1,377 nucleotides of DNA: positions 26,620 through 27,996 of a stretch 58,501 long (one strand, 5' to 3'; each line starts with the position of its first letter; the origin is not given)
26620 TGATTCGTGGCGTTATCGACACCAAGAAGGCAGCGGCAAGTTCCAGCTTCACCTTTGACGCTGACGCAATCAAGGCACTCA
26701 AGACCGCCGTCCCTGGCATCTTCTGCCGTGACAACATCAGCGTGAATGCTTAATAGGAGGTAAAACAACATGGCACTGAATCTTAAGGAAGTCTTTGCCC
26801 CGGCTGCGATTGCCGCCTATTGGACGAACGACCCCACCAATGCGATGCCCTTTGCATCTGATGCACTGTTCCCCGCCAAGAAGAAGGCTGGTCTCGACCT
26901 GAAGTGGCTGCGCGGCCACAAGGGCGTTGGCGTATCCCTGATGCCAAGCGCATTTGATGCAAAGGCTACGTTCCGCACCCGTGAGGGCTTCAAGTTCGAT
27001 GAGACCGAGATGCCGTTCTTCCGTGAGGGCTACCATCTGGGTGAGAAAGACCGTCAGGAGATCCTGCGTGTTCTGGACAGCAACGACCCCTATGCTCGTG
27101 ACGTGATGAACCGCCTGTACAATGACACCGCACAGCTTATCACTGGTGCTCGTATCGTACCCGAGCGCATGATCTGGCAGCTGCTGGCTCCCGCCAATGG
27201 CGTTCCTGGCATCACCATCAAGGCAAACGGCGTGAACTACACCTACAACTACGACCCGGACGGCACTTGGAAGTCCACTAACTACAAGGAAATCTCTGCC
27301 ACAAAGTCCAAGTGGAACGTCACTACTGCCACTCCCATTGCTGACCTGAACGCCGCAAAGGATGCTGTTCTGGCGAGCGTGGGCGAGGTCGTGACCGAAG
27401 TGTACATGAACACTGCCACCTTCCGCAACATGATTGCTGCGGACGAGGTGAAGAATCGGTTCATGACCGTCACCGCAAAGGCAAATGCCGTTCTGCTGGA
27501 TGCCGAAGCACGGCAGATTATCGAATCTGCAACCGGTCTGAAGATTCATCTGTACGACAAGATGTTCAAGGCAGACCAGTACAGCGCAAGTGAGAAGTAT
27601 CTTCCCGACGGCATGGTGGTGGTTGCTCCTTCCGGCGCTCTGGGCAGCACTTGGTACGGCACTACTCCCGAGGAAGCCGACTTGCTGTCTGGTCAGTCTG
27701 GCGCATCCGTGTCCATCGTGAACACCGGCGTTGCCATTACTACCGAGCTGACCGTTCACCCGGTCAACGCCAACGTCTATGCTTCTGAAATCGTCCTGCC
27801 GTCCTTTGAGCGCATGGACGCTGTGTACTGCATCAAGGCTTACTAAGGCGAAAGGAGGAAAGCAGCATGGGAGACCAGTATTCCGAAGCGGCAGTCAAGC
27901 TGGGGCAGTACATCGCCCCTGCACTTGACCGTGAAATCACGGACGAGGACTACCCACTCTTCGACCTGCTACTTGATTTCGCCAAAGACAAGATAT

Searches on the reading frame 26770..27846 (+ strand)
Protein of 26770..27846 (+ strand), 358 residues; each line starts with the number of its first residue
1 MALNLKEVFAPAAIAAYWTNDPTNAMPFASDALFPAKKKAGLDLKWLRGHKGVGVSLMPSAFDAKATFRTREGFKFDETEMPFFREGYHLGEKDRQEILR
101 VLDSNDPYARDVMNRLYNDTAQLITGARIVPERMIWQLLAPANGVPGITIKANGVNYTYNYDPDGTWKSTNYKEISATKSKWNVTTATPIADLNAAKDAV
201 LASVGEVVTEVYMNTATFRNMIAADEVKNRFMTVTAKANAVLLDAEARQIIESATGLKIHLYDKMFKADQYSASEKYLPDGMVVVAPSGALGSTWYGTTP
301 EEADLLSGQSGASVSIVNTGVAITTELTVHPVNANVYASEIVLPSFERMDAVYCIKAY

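Call 13: search_protein_families(library=phrogs, proteins=[window:26770-27846:+], max_evalue=0.001)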
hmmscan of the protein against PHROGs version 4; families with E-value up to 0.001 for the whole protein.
window:26770-27846:+ (358 aa): 2 families
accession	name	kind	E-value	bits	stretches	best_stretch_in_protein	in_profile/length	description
phrog_29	-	head and packaging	3e-53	182.5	1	1-356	21-357/439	major head protein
phrog_26029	-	unknown function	1e-05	26.7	1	30-94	27-91/105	-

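Call 34: find_encoding_contigs(protein=window:26770-27846:+, flank=3000, max_places=10)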
Protein window:26770-27846:+ (358 aa): 23 contigs read that carry it; 10 places shown.
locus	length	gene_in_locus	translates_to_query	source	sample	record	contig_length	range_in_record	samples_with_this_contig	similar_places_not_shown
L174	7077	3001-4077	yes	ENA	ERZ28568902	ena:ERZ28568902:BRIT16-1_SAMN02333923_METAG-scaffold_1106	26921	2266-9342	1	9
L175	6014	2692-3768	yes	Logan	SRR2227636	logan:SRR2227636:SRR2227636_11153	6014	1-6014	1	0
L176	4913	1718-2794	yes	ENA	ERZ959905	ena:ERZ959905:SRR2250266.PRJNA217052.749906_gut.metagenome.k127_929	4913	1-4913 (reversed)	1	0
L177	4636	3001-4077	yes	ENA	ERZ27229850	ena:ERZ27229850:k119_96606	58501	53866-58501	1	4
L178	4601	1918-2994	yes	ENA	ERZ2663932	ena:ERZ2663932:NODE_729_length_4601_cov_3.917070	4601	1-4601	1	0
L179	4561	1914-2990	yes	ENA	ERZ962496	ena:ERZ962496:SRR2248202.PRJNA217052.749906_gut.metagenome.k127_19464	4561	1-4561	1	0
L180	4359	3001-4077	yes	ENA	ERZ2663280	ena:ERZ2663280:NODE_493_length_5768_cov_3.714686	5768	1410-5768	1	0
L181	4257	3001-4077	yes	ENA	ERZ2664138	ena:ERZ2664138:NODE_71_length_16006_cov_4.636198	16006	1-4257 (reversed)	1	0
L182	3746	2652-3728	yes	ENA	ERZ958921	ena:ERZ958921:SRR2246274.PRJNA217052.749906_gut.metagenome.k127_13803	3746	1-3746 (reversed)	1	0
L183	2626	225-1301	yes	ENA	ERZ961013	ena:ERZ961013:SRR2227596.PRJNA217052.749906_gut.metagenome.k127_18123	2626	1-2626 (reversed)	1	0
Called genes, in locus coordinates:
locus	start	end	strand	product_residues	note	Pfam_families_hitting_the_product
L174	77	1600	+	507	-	PF05133:SPP1_portal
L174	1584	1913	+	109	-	-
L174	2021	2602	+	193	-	-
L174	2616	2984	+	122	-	-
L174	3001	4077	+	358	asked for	PF03864:Phage_cap_E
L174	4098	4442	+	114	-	-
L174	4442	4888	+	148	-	-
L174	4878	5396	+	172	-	-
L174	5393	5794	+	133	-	-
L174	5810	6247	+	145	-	-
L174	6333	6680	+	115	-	PF16478:DUF5055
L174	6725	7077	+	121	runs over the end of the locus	-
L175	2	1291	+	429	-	?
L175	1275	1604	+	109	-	-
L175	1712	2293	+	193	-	-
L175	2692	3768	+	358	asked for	PF03864:Phage_cap_E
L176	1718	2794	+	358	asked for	PF03864:Phage_cap_E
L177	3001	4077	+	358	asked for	PF03864:Phage_cap_E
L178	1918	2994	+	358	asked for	PF03864:Phage_cap_E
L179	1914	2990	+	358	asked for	PF03864:Phage_cap_E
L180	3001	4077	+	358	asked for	PF03864:Phage_cap_E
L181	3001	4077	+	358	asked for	PF03864:Phage_cap_E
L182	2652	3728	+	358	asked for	PF03864:Phage_cap_E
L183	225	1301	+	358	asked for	PF03864:Phage_cap_E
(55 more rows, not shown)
